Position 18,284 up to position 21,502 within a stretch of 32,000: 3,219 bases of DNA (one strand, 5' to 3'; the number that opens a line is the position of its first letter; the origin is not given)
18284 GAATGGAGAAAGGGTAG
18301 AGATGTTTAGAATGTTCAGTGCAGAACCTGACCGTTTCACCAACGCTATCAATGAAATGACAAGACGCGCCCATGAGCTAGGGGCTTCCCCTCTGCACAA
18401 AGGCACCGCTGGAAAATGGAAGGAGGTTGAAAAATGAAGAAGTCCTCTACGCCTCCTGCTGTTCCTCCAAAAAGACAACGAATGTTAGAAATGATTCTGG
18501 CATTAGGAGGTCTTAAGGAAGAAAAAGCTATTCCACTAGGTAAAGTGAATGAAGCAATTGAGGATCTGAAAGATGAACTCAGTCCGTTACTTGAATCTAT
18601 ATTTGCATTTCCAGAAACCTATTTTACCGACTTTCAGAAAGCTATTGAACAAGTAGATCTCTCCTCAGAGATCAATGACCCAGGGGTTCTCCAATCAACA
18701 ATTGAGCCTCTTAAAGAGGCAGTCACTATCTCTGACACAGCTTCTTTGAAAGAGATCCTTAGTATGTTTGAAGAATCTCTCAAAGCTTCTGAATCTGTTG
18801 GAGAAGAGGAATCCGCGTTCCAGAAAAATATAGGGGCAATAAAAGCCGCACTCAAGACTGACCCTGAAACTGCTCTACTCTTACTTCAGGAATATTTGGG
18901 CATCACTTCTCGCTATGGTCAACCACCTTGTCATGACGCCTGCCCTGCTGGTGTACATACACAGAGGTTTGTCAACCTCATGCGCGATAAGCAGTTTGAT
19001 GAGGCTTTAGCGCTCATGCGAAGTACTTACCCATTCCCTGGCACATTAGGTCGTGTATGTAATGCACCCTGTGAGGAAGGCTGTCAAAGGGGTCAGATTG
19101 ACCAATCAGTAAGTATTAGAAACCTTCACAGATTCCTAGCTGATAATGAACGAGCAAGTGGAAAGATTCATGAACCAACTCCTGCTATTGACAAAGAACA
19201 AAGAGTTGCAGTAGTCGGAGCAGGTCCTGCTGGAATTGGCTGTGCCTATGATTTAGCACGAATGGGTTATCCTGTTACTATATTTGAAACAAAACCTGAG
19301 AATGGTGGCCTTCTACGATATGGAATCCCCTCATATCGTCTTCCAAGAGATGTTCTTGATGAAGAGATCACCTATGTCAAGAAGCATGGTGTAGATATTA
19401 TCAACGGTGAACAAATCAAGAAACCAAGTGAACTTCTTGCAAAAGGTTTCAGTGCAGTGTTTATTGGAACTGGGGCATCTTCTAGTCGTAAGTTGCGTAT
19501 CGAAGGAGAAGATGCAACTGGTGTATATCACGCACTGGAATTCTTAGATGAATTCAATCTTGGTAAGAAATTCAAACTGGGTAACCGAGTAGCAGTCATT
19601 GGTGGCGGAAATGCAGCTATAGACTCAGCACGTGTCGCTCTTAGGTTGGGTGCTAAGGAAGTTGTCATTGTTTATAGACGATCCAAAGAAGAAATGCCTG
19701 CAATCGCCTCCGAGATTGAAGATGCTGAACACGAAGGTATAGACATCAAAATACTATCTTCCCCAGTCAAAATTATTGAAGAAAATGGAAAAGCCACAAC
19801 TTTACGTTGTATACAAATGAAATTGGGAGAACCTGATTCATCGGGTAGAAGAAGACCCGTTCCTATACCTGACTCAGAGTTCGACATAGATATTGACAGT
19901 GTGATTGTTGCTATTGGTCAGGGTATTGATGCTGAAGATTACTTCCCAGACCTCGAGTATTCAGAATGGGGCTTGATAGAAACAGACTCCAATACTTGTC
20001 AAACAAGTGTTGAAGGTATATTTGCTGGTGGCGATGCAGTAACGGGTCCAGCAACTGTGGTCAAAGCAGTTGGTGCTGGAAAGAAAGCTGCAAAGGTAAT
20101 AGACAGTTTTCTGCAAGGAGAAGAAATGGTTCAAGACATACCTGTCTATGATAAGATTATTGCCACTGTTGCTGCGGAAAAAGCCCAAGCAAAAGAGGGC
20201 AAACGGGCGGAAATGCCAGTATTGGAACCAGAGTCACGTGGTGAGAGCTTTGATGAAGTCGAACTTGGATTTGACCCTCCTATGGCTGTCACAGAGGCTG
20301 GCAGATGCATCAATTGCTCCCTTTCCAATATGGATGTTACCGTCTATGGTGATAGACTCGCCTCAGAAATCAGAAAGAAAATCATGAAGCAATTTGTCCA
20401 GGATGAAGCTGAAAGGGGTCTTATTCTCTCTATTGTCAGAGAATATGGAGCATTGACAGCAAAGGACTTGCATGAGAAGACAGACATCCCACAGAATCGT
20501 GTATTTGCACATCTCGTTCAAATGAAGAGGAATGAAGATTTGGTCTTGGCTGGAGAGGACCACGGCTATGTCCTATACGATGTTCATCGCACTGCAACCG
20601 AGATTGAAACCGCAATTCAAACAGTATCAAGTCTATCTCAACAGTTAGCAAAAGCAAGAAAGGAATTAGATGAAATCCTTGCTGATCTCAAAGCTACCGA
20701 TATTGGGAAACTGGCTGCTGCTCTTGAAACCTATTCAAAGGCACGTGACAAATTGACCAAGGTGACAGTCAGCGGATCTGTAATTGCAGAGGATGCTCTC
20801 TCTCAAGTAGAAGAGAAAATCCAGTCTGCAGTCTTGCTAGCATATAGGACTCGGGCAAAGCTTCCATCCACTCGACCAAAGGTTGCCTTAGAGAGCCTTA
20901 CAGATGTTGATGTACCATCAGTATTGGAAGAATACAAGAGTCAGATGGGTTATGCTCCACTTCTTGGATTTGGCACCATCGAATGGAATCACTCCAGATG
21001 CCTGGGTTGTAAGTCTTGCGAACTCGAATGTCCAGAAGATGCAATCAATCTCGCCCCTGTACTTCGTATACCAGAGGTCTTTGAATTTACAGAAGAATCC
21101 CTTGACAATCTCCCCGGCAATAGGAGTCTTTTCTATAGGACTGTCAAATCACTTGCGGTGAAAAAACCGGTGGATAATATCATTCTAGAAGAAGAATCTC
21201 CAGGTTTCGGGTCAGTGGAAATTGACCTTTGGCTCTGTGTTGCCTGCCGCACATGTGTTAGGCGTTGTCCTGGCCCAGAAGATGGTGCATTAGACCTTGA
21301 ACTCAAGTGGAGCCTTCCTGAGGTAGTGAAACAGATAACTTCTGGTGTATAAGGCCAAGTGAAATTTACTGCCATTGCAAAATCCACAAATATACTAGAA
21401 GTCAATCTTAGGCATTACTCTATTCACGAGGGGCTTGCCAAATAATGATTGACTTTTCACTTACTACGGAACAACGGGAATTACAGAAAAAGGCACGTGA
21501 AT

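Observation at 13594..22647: Hydrogenase-less, Etf-less Hdr-type operon (hdrC-hdrB-hdrA-hdrA/mvhD-gltD-like) followed by an acyl-CoA dehydrogenase: candidate new electron-bifurcating module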

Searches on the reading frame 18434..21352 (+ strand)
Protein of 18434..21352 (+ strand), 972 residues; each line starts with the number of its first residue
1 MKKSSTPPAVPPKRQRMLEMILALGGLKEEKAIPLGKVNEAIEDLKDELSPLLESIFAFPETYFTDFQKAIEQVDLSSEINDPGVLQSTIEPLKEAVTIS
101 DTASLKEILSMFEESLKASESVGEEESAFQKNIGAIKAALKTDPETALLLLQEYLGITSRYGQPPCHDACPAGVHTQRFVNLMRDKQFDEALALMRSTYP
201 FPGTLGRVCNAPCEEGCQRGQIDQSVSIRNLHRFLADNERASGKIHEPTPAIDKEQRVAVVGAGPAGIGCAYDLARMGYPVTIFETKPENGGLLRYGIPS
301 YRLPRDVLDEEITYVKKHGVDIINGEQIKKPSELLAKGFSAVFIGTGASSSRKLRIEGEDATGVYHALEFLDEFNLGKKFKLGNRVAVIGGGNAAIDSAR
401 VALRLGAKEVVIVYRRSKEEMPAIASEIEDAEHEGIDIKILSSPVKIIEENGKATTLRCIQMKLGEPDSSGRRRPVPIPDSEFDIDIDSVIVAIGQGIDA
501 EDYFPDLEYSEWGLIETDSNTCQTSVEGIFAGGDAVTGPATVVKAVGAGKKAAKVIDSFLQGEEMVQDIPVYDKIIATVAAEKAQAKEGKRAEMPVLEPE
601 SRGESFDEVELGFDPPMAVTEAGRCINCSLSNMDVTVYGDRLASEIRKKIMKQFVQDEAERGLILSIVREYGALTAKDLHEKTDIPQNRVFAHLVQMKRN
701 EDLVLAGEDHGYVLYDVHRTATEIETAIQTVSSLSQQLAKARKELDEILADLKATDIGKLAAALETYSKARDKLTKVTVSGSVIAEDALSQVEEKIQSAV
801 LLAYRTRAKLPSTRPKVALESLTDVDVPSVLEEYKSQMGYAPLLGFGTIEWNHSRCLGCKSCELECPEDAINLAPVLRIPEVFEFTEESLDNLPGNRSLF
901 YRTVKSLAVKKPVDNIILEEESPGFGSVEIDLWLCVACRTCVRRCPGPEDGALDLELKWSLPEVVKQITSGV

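Call 4: search_protein_families(library=pfam, proteins=[window:18434-21352:+], max_evalue=0.01)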
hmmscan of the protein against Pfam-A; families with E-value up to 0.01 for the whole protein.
window:18434-21352:+ (972 aa): 24 families
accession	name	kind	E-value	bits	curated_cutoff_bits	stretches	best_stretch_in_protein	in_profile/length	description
PF07992.20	Pyr_redox_2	-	1e-36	127.3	26.1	1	257-549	2-291/291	Pyridine nucleotide-disulphide oxidoreductase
PF14691.11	Fer4_20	-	1.6e-18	67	25.8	1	163-242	29-111/113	Dihydroprymidine dehydrogenase domain II, 4Fe-4S cluster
PF13738.12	Pyr_redox_3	-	1.1e-11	45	30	2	341-532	127-304/305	Pyridine nucleotide-disulphide oxidoreductase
PF00070.33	Pyr_redox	-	1.2e-10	42.2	22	2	257-289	1-33/82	Pyridine nucleotide-disulphide oxidoreductase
PF13187.11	Fer4_9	-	8e-08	32.6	27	1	855-946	1-48/52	4Fe-4S dicluster domain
PF12831.13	FAD_oxidored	-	3.2e-07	30.4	27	1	258-294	2-38/416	FAD dependent oxidoreductase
PF13183.11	Fer4_8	-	4.6e-07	30.7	27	1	854-946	3-65/68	4Fe-4S dicluster domain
PF13450.12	NAD_binding_8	-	6.7e-07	29.9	21.9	1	260-295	1-36/68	NAD(P)-binding Rossmann-like domain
PF01134.28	GIDA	-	1.8e-06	27.7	22.1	1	258-290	2-34/391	Glucose inhibited division protein A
PF12838.12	Fer4_7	-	1.9e-06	28.7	27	1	855-946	1-49/52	4Fe-4S dicluster domain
PF01266.30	DAO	-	2e-06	28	27.9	1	257-291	1-43/353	FAD dependent oxidoreductase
PF01262.27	AlaDh_PNT_C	-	2.5e-06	27.5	23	0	385-412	30-57/214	Alanine dehydrogenase/PNT, C-terminal domain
PF00037.32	Fer4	-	2.4e-05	24.4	21.1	1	849-871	1-23/24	4Fe-4S binding domain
PF12837.12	Fer4_6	-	4.2e-05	23.7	25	1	849-871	2-24/24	4Fe-4S binding domain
PF12797.12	Fer4_2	-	0.00012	22.3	24.5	1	850-868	4-22/22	4Fe-4S binding domain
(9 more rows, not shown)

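Call 5: search_protein_families(library=ncbifam, proteins=[window:18434-21352:+], max_evalue=0.001)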
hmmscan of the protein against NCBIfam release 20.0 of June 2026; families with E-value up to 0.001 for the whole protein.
window:18434-21352:+ (972 aa): 72 families (the best 25 are shown)
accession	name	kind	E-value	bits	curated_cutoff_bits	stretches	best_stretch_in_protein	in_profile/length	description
NF009410.0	PRK12771.1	subfamily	2.2e-147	492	516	1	163-629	47-512/566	NAD(P)-binding protein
NF009454.0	PRK12814.1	equivalog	8.2e-137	457.3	916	1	163-638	101-582/657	putative NADPH-dependent glutamate synthase small subunit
NF009414.0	PRK12778.1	equivalog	5.1e-126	421.8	1103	2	163-561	336-750/752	bifunctional dihydroorotate dehydrogenase B NAD binding subunit/NADPH-dependent glutamate synthase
TIGR01316.1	gltA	equivalog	7.7e-107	357.9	471.75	1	163-560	35-449/449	NADPH-dependent glutamate synthase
TIGR03315.1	Se_ygfK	equivalog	9.1e-100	334.6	835.3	1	153-630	435-888/1012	putative selenate reductase subunit YgfK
NF009413.0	PRK12775.1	equivalog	2.2e-92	310.4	1895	1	163-580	338-771/1006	putative trifunctional 2-polyprenylphenol hydroxylase/glutamate synthase subunit beta/ferritin domain-containing protein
NF010590.0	PRK13984.1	equivalog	1.6e-88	297.4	946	2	166-563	198-609/611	putative oxidoreductase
NF009408.0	PRK12769.1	equivalog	1.3e-83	281.3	1003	1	166-562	236-653/659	formate-dependent uric acid utilization protein AegA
TIGR01318.1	gltD_gamma_fam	subfamily_domain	7.6e-83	278.6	482.95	1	162-560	46-465/467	glutamate synthase, small subunit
NF009415.0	PRK12779.1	equivalog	2.3e-78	264.1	1519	1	165-558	209-624/944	putative bifunctional glutamate synthase subunit beta/2-polyprenylphenol hydroxylase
NF009409.0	PRK12770.1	subfamily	3.3e-71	240.2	343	1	252-564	15-354/360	putative glutamate synthase subunit beta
NF009451.0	PRK12809.1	equivalog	4e-70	236.8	1154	1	166-556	219-630/639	formate-dependent uric acid utilization protein YgfT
TIGR01317.1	GOGAT_sm_gam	subfamily_domain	2.2e-63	214.8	447.7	1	162-564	48-482/485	glutamate synthase small subunit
NF045663.1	diclust_near_Sec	equivalog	4.5e-52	177.1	530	2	163-461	17-308/759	pyridine nucleotide-disulfide oxidoreductase/dicluster-binding protein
TIGR01292.1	TRX_reduct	equivalog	1.1e-17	63.8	343.45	1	341-560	103-300/300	thioredoxin-disulfide reductase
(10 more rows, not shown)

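Call 8: find_homologous_proteins(query=window:18434-21352:+, max_evalue=1e-10)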
Query window:18434-21352:+ (972 aa): 7910 proteins with E <= 1e-10 among 8000 candidates; the best 120 are listed.
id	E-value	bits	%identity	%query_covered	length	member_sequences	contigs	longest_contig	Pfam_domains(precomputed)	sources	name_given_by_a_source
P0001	0.0e+0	2168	100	100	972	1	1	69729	PF13450.13,PF07992.21,PF00070.34,PF12838.13,PF01134.29,PF12831.14,PF01266.31,PF14691.12,PF00037.33,PF13738.13,PF01262.28,PF13183.12,PF13187.12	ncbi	-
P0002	0.0e+0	1762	79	100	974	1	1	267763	PF01266.31,PF01593.31,PF13450.13,PF14691.12,PF07992.21,PF12837.13,PF00070.34,PF13738.13,PF12838.13,PF13187.12,PF01134.29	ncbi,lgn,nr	ncbi:MAG: FAD-dependent oxidoreductase [Candidatus Thorarchaeota archaeon]|nr:FAD-dependent oxidored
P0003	0.0e+0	1666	74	100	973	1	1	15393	PF13450.13,PF07992.21,PF00070.34,PF12838.13,PF01134.29,PF12831.14,PF01266.31,PF01593.31,PF14691.12,PF13738.13,PF01262.28,PF13187.12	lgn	-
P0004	0.0e+0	1575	72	100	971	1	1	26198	PF01266.31,PF13450.13,PF14691.12,PF07992.21,PF00070.34,PF13738.13,PF12838.13,PF01262.28,PF13187.12,PF01134.29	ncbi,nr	ncbi:4Fe-4S dicluster domain-containing protein [Candidatus Thorarchaeota archaeon]|nr:MAG: 4Fe-4S d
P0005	0.0e+0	1575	71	100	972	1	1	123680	PF01266.31,PF13450.13,PF14691.12,PF07992.21,PF00070.34,PF13738.13,PF12838.13,PF13183.12,PF13187.12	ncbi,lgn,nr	ncbi:4Fe-4S dicluster domain-containing protein [Candidatus Thorarchaeota archaeon]|nr:MAG: 4Fe-4S d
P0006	0.0e+0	1574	71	100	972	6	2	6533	PF01266.31,PF13450.13,PF14691.12,PF07992.21,PF00070.34,PF13738.13,PF12838.13,PF13183.12,PF13187.12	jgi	-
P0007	0.0e+0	1568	71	100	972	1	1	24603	PF13450.13,PF14691.12,PF07992.21,PF00070.34,PF13738.13,PF12838.13,PF01262.28,PF13183.12,PF13187.12,PF12831.14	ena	-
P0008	0.0e+0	1567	71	100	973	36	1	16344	PF01266.31,PF13450.13,PF14691.12,PF07992.21,PF00070.34,PF13738.13,PF12838.13,PF13183.12,PF13187.12,PF01134.29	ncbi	-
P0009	0.0e+0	1566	70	100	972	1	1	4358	PF01266.31,PF13450.13,PF14691.12,PF07992.21,PF00070.34,PF13738.13,PF12838.13,PF13183.12,PF13187.12,PF01134.29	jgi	jgi:NADPH-dependent glutamate synthase beta subunit-like oxidoreductase/ferredoxin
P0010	0.0e+0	1564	71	100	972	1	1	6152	PF13450.13,PF07992.21,PF00070.34,PF12838.13,PF01134.29,PF01266.31,PF01593.31,PF14691.12,PF13738.13,PF01262.28,PF13183.12,PF13187.12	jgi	jgi:NADPH-dependent glutamate synthase beta subunit-like oxidoreductase/ferredoxin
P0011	0.0e+0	1562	71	100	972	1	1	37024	PF01266.31,PF13450.13,PF14691.12,PF07992.21,PF00070.34,PF13738.13,PF12838.13,PF13187.12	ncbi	ncbi:MAG: FAD-dependent oxidoreductase [Candidatus Thorarchaeota archaeon]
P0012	0.0e+0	1562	71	100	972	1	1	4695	PF01266.31,PF13450.13,PF14691.12,PF07992.21,PF00070.34,PF13738.13,PF12838.13,PF13237.12,PF13183.12,PF13187.12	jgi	jgi:NADPH-dependent glutamate synthase beta subunit-like oxidoreductase/ferredoxin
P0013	0.0e+0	1559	71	100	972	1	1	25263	PF01266.31,PF01593.31,PF13450.13,PF14691.12,PF07992.21,PF00070.34,PF13738.13,PF12838.13,PF13183.12,PF13187.12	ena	-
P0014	0.0e+0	1559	71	100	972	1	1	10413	PF01266.31,PF13450.13,PF14691.12,PF07992.21,PF00070.34,PF13738.13,PF12838.13,PF13183.12,PF13187.12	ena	-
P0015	0.0e+0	1558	70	100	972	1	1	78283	PF01266.31,PF13450.13,PF14691.12,PF07992.21,PF00070.34,PF13738.13,PF12838.13,PF01262.28,PF13183.12,PF13187.12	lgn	-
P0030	0.0e+0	1351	62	100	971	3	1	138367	PF01266.31,PF01593.31,PF13450.13,PF14691.12,PF07992.21,PF00070.34,PF00037.33,PF13738.13,PF12838.13,PF13183.12,PF13187.12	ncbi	ncbi:MAG: FAD-dependent oxidoreductase [Candidatus Thorarchaeota archaeon]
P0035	0.0e+0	1272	58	100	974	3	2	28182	PF13450.13,PF07992.21,PF12837.13,PF00070.34,PF03486.21,PF12838.13,PF01134.29,PF12831.14,PF01266.31,PF01593.31,PF14691.12,PF00037.33,PF13738.13,PF01262.28,PF02737.25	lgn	-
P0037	0.0e+0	1227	47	76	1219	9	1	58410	PF13450.13,PF07992.21,PF00070.34,PF12838.13,PF01134.29,PF12831.14,PF01266.31,PF14691.12,PF00890.31,PF13738.13,PF01262.28,PF13237.12,PF13183.12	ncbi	-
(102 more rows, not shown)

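Call 10: find_encoding_contigs(protein=P0002, flank=10000, max_places=2)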
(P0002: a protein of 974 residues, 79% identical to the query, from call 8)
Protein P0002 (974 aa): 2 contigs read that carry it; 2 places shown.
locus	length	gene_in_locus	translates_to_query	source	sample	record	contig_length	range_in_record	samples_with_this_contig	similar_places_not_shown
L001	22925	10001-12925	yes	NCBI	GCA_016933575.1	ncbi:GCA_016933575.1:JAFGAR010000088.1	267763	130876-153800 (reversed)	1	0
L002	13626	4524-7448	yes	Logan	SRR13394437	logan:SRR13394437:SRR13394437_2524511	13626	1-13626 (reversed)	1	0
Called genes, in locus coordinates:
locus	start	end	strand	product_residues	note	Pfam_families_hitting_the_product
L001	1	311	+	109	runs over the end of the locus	PF02150:Zn_ribbon_RPB9, PF01096:Zn_ribbon_TFIIS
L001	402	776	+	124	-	-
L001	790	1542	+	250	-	PF00705:PCNA_N, PF02747:PCNA_C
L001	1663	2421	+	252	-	PF00705:PCNA_N, PF02144:Rad1 (faint), PF02747:PCNA_C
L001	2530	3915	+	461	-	PF01896:DNA_primase_S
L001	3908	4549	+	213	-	PF22090:Gins51_C (faint)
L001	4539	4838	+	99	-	-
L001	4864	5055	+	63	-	-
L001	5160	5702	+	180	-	PF13534:Fer4_17, PF13183:Fer4_8, PF13237:Fer4_10 (weak), PF12838:Fer4_7 (weak), PF13187:Fer4_9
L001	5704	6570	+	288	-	PF02754:CCG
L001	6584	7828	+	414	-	PF00890:FAD_binding_2, PF01134:GIDA (faint), PF01266:DAO (weak), PF01494:FAD_binding_3 (weak), PF07992:Pyr_redox_2 (weak), PF12831:FAD_oxidored, PF13450:NAD_binding_8 (weak), PF13738:Pyr_redox_3 (faint)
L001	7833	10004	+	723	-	PF07992:Pyr_redox_2, PF00070:Pyr_redox (weak), PF13450:NAD_binding_8 (weak), PF13183:Fer4_8 (faint), PF00037:Fer4 (faint), PF12838:Fer4_7, PF13187:Fer4_9 (faint), PF02662:FlpD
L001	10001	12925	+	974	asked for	PF14691:Fer4_20, PF12837:Fer4_6 (faint), PF00070:Pyr_redox (faint), PF01266:DAO (weak), PF07992:Pyr_redox_2, PF13450:NAD_binding_8 (weak), PF12838:Fer4_7 (weak), PF13187:Fer4_9 (weak), +3 more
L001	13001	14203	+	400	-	PF02771:Acyl-CoA_dh_N, PF02770:Acyl-CoA_dh_M, PF00441:Acyl-CoA_dh_1, PF22924:ACOX_C_alpha1 (weak), PF08028:Acyl-CoA_dh_2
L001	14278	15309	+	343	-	-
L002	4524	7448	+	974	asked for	PF14691:Fer4_20, PF12837:Fer4_6 (faint), PF00070:Pyr_redox (faint), PF01266:DAO (weak), PF07992:Pyr_redox_2, PF13450:NAD_binding_8 (weak), PF12838:Fer4_7 (weak), PF13187:Fer4_9 (weak), +3 more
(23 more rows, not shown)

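Call 11: find_encoding_contigs(protein=P0030, flank=10000, max_places=2)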
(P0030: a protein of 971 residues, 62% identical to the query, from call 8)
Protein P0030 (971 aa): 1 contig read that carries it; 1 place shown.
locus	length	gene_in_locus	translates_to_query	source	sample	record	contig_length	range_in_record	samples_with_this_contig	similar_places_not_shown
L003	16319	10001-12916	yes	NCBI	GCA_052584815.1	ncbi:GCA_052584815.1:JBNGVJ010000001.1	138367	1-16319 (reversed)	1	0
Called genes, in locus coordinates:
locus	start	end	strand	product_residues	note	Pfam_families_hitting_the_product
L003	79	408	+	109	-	PF02150:Zn_ribbon_RPB9 (weak), PF01096:Zn_ribbon_TFIIS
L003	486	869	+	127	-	-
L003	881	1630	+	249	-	PF00705:PCNA_N, PF02144:Rad1 (faint), PF02747:PCNA_C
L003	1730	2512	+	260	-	PF00705:PCNA_N, PF02144:Rad1 (faint), PF02768:DNA_pol3_beta_3, PF02747:PCNA_C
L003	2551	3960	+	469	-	PF01896:DNA_primase_S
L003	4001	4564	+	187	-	PF22090:Gins51_C (weak)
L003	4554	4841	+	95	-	-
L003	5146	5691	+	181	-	PF13183:Fer4_8, PF13237:Fer4_10 (weak), PF12838:Fer4_7 (weak), PF13187:Fer4_9 (weak), PF13534:Fer4_17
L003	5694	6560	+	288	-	PF02754:CCG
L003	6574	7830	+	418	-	PF00890:FAD_binding_2 (weak), PF01266:DAO (faint), PF01494:FAD_binding_3 (weak), PF07992:Pyr_redox_2 (weak), PF12831:FAD_oxidored, PF13450:NAD_binding_8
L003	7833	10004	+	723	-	PF13738:Pyr_redox_3 (weak), PF00070:Pyr_redox (weak), PF07992:Pyr_redox_2, PF13450:NAD_binding_8 (faint), PF13183:Fer4_8 (faint), PF12838:Fer4_7, PF13187:Fer4_9 (weak), PF02662:FlpD, +1 more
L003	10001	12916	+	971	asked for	PF14691:Fer4_20, PF07992:Pyr_redox_2, PF13450:NAD_binding_8 (weak), PF13738:Pyr_redox_3 (weak), PF00037:Fer4 (weak), PF13183:Fer4_8 (weak), PF12838:Fer4_7, PF13187:Fer4_9 (weak), +3 more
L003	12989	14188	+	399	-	PF02771:Acyl-CoA_dh_N, PF02770:Acyl-CoA_dh_M, PF11794:HpaB_N (weak), PF00441:Acyl-CoA_dh_1, PF08028:Acyl-CoA_dh_2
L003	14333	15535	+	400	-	PF04282:DUF438, PF01814:Hemerythrin, PF13596:PAS_10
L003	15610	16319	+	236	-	?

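Call 12: find_encoding_contigs(protein=P0037, flank=10000, max_places=2)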
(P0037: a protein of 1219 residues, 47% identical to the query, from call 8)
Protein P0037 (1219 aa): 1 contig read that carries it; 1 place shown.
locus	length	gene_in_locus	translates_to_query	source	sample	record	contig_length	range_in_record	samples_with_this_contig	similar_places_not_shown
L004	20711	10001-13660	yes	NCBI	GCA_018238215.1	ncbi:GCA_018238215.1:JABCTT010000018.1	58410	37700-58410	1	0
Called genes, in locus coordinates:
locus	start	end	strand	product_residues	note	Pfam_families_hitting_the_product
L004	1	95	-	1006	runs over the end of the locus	-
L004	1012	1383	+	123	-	-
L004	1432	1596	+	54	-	-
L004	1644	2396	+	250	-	PF00705:PCNA_N, PF02747:PCNA_C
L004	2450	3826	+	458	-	PF01896:DNA_primase_S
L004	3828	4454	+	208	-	PF22090:Gins51_C (weak)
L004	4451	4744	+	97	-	-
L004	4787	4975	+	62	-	-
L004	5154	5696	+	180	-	PF13183:Fer4_8, PF13237:Fer4_10 (weak), PF12838:Fer4_7 (weak), PF13187:Fer4_9 (weak), PF13534:Fer4_17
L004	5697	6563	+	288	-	PF02754:CCG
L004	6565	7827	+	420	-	PF00890:FAD_binding_2 (weak), PF01134:GIDA (faint), PF01266:DAO (weak), PF01494:FAD_binding_3 (weak), PF07992:Pyr_redox_2 (faint), PF12831:FAD_oxidored, PF13450:NAD_binding_8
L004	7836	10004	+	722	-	PF07992:Pyr_redox_2, PF13738:Pyr_redox_3 (weak), PF00070:Pyr_redox (weak), PF01134:GIDA (weak), PF12831:FAD_oxidored (weak), PF13450:NAD_binding_8 (weak), PF12838:Fer4_7, PF02662:FlpD, +4 more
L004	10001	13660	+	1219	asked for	PF14691:Fer4_20, PF07992:Pyr_redox_2, PF13450:NAD_binding_8 (weak), PF13738:Pyr_redox_3, PF00070:Pyr_redox (weak), PF12838:Fer4_7, PF13183:Fer4_8 (weak), PF13237:Fer4_10 (weak), +5 more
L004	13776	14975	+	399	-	PF02771:Acyl-CoA_dh_N, PF02770:Acyl-CoA_dh_M, PF00441:Acyl-CoA_dh_1, PF08028:Acyl-CoA_dh_2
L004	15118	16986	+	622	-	PF00496:SBP_bac_5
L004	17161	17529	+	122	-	PF01050:MannoseP_isomer (weak), PF00190:Cupin_1 (weak), PF07883:Cupin_2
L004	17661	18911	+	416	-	PF00862:GT-B_Sucrose_synth, PF13439:Glyco_transf_4, PF13477:Glyco_trans_4_2 (weak), PF13579:Glyco_trans_4_4, PF20706:GT4-conflict, PF00534:Glycos_transf_1, PF13692:Glyco_trans_1_4, PF13524:Glyco_trans_1_2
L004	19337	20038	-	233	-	-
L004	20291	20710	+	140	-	?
